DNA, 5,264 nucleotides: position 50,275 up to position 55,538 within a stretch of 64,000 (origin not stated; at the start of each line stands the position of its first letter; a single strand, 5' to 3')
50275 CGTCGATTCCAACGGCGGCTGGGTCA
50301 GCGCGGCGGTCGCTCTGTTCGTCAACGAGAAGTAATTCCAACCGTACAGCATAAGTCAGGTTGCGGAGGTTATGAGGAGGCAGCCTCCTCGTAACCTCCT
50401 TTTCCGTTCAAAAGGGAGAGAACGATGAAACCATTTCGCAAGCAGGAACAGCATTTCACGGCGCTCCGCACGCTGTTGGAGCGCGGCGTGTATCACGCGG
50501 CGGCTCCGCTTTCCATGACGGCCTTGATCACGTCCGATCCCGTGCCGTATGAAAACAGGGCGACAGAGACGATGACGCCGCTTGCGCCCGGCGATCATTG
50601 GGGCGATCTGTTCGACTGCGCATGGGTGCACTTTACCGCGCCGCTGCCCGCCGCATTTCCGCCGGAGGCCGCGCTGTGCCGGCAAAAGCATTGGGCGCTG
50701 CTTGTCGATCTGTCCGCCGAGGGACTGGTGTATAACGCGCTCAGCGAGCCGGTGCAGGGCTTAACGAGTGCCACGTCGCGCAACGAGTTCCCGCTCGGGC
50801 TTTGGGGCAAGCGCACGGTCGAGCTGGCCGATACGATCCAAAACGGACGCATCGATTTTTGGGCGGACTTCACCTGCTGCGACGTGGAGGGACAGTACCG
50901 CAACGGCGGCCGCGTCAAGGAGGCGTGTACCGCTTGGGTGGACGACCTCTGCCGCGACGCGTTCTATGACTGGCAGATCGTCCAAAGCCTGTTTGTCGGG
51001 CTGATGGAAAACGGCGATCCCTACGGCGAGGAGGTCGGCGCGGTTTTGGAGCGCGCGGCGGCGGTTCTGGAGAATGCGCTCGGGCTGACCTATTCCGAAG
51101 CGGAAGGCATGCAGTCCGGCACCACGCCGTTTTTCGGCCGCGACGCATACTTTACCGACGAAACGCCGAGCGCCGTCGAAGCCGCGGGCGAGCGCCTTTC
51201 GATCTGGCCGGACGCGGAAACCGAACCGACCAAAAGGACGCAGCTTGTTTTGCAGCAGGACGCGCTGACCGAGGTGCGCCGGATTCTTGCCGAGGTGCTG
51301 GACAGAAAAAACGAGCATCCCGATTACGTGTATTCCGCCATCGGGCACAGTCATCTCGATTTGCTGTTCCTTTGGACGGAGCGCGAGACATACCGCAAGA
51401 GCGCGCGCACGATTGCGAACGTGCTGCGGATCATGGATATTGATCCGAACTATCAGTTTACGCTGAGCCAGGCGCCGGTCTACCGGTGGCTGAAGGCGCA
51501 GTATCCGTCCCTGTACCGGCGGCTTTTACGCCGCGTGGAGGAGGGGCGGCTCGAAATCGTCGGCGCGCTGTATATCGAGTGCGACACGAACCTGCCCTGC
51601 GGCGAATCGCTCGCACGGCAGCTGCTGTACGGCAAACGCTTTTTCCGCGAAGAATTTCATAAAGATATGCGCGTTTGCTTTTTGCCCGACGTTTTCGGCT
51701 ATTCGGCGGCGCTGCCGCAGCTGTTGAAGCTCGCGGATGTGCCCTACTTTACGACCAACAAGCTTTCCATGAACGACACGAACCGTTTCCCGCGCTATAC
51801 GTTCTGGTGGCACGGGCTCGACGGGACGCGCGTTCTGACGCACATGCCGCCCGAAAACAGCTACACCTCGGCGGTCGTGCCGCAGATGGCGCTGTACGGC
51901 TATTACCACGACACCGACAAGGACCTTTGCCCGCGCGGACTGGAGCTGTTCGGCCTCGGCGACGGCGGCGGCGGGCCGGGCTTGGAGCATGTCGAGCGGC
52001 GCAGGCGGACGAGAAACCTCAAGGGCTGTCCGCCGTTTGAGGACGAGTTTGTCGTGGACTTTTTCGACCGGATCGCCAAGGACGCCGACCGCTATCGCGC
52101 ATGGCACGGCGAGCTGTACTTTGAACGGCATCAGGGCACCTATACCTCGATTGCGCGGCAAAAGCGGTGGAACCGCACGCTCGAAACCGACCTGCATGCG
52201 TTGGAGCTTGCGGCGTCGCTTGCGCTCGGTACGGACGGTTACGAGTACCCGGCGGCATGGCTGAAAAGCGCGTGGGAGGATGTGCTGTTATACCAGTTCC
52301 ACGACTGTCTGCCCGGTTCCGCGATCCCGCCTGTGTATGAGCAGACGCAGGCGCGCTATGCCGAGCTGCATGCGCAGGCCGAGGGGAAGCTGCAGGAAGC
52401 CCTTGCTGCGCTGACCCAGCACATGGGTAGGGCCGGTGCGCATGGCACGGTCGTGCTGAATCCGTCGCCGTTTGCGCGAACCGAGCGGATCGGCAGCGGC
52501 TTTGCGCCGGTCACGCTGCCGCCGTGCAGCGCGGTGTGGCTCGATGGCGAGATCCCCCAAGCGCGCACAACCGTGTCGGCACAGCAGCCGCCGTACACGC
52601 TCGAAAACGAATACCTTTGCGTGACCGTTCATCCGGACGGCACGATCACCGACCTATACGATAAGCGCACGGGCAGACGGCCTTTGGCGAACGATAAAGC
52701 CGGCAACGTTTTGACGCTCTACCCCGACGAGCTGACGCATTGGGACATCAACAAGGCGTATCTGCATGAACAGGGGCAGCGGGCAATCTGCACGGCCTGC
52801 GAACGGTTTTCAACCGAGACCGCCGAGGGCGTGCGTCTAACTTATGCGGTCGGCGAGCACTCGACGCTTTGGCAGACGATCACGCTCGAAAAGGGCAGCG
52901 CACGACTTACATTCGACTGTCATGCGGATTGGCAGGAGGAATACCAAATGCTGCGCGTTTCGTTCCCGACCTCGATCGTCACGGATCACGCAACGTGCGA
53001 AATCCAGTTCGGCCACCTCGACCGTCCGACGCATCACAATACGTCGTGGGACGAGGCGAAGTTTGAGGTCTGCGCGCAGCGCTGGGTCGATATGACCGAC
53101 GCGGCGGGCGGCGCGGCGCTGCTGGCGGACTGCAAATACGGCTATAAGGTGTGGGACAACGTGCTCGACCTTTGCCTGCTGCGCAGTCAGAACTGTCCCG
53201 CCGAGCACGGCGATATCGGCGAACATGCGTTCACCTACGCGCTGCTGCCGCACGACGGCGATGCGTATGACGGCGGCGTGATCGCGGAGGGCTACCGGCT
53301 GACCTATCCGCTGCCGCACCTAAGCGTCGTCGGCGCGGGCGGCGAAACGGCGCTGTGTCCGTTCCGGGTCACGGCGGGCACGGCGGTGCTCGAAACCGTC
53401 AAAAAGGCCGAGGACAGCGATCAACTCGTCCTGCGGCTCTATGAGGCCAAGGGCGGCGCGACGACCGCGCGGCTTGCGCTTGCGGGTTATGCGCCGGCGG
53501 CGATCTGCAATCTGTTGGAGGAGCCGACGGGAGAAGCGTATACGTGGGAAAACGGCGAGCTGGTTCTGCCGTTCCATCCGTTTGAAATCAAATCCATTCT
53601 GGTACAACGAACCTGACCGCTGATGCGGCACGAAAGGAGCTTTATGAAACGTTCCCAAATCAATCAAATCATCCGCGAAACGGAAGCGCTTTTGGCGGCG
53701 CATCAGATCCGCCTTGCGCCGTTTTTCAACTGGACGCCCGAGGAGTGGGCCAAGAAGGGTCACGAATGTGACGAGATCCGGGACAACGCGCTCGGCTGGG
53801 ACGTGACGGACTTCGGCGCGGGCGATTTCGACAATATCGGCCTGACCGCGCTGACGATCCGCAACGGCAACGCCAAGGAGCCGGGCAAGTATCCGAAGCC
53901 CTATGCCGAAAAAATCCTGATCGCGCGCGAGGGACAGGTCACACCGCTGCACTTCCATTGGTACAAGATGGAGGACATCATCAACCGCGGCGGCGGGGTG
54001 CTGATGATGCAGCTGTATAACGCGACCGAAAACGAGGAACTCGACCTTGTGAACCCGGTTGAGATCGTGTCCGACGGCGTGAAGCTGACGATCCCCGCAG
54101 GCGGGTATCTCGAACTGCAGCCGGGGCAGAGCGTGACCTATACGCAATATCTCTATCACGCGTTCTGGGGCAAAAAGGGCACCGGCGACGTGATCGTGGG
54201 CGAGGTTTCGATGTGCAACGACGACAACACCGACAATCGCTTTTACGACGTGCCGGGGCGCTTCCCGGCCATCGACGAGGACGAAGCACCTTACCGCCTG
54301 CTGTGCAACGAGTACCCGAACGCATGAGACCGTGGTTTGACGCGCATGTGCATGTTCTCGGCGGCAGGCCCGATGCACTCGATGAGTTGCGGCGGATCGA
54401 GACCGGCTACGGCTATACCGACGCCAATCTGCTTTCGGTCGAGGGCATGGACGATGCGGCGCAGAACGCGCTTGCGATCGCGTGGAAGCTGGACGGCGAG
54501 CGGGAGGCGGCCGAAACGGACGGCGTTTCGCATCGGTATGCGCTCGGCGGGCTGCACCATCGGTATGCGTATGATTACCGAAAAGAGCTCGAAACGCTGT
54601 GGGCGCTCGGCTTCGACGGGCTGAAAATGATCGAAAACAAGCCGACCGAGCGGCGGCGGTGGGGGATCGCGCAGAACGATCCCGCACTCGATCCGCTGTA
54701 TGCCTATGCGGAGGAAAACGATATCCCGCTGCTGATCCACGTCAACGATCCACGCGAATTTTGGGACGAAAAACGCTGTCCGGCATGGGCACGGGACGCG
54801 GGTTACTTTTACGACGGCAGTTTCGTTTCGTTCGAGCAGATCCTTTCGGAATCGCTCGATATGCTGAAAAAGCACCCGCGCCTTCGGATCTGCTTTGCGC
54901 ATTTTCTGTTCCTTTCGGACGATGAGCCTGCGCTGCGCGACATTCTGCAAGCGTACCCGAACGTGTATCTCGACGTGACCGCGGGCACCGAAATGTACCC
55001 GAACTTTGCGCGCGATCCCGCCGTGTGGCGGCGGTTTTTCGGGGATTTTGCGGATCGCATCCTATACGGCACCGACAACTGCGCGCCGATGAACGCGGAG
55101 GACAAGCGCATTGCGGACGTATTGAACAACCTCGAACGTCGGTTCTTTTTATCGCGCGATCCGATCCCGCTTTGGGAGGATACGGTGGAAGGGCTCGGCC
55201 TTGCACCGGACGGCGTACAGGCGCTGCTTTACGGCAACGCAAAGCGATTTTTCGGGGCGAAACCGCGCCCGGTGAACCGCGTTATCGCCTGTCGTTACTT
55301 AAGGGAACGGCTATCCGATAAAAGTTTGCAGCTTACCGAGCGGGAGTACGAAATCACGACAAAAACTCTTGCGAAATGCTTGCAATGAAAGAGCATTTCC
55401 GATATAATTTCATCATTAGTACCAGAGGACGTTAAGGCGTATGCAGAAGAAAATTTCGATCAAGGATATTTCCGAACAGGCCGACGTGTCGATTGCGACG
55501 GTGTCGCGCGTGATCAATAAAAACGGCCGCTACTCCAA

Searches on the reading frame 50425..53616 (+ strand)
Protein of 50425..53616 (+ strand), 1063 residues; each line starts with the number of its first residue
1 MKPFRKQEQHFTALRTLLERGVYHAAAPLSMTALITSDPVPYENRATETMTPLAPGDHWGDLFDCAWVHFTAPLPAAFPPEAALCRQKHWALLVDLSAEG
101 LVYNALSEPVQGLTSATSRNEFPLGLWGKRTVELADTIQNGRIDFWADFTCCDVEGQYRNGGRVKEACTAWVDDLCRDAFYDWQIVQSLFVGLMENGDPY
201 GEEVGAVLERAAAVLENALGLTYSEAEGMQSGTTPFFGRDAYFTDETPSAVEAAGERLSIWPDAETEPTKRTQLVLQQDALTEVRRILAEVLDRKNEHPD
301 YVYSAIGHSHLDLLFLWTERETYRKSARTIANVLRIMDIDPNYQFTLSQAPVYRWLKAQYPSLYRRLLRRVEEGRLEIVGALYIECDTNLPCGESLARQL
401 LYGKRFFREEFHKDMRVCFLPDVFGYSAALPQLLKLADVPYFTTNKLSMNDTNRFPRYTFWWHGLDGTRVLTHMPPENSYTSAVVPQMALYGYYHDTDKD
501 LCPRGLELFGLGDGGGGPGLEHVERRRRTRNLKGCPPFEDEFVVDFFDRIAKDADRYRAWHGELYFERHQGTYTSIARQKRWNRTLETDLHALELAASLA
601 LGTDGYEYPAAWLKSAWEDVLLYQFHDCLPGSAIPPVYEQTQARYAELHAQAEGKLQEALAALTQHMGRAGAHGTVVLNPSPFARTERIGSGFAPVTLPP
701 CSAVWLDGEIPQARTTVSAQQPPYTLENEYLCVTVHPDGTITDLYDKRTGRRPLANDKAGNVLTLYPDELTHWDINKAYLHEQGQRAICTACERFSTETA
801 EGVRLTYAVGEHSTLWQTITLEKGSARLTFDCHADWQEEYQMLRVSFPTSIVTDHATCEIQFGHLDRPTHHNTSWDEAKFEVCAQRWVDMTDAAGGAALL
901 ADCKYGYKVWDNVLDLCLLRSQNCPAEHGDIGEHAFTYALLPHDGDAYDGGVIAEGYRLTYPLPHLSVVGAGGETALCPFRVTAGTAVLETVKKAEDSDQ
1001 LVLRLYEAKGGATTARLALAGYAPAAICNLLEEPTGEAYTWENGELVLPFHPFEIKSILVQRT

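Call 19: search_protein_families(library=pfam, proteins=[window:50425-53616:+], max_evalue=0.00001)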
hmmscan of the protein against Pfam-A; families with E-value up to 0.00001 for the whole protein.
window:50425-53616:+ (1063 aa): 4 families
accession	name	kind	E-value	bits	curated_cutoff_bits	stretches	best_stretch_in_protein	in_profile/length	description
PF01074.27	Glyco_hydro_38N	-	9.4e-70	235.5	25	1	304-560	3-269/270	Glycosyl hydrolases family 38 N-terminal domain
PF07748.19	Glyco_hydro_38C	-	1.7e-46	159.6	25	1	726-925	1-203/206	Glycosyl hydrolases family 38 C-terminal domain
PF09261.16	Alpha-mann_mid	-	1.2e-24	86.7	31.1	1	568-663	2-96/96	Alpha mannosidase middle domain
PF17677.7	Glyco_hydro38C2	-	7.7e-15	55.2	22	1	988-1058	3-72/72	Glycosyl hydrolases family 38 C-terminal beta sandwich domain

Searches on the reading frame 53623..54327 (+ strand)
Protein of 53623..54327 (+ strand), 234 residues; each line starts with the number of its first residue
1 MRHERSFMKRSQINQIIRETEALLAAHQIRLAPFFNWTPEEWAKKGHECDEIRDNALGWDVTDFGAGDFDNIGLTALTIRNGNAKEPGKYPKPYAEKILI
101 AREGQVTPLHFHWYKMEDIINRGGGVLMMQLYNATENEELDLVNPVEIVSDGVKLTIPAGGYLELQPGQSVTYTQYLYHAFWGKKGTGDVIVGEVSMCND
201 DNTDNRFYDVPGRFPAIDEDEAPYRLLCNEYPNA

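Call 3: search_protein_families(library=pfam, proteins=[window:53623-54327:+])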
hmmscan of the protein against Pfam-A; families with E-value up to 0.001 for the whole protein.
window:53623-54327:+ (234 aa): 1 family
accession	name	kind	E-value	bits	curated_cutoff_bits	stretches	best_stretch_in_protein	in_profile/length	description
PF07385.18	Lyx_isomer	-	5.6e-98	327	20.8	1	8-231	1-222/222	D-lyxose isomerase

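Call 4: search_protein_families(library=ncbifam, proteins=[window:53623-54327:+])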
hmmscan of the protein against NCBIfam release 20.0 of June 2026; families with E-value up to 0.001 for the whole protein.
window:53623-54327:+ (234 aa): 1 family
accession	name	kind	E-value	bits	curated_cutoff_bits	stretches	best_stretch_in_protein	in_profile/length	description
NF051472.1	LyManIsomGneg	equivalog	1.1e-83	280.2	350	1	8-232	1-224/227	D-lyxose/D-mannose isomerase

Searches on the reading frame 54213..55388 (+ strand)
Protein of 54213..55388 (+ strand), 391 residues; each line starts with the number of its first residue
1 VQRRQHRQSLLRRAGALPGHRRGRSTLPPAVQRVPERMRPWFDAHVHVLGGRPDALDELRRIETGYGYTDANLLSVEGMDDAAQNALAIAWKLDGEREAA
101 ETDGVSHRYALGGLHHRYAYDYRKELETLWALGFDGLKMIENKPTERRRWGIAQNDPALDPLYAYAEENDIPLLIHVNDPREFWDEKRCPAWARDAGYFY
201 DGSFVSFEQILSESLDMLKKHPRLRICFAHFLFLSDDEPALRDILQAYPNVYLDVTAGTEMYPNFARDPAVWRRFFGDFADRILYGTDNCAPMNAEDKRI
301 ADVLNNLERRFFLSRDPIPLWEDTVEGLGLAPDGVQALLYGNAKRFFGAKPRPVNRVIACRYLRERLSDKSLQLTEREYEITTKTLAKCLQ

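Call 19: search_protein_families(library=pfam, proteins=[window:54213-55388:+], max_evalue=0.00001)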
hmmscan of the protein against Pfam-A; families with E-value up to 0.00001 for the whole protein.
window:54213-55388:+ (391 aa): 1 family
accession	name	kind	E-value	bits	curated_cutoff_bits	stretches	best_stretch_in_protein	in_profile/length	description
PF04909.20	Amidohydro_2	-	5.4e-18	66.2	26.4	1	43-348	2-288/289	Amidohydrolase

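Call 53: search_protein_families(library=ncbifam, proteins=[window:54324-55388:+], max_evalue=0.001)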
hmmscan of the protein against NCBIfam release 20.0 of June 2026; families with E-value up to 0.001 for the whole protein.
window:54324-55388:+ (354 aa): 0 families

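Call 54: search_solved_structures(query=window:54324-55388:+, max_evalue=1)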
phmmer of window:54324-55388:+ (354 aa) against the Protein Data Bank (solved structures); distinct sequences matched with E-value up to 1: 2.
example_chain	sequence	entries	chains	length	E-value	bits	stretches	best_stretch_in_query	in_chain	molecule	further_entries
3irs_A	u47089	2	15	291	0.69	11.9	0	117-138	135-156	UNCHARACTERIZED PROTEIN BB4693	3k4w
3euw_A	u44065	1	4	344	0.98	11.4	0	238-292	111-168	Myo-inositol dehydrogenase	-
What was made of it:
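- Tried and rejected: PDB and NCBIfam searches for the Amidohydro_2 protein, the 727-aa and 666-aa proteins and several conserved neighbours (c58, c38, short cupin) gave nothing informative (calls 53, 54).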
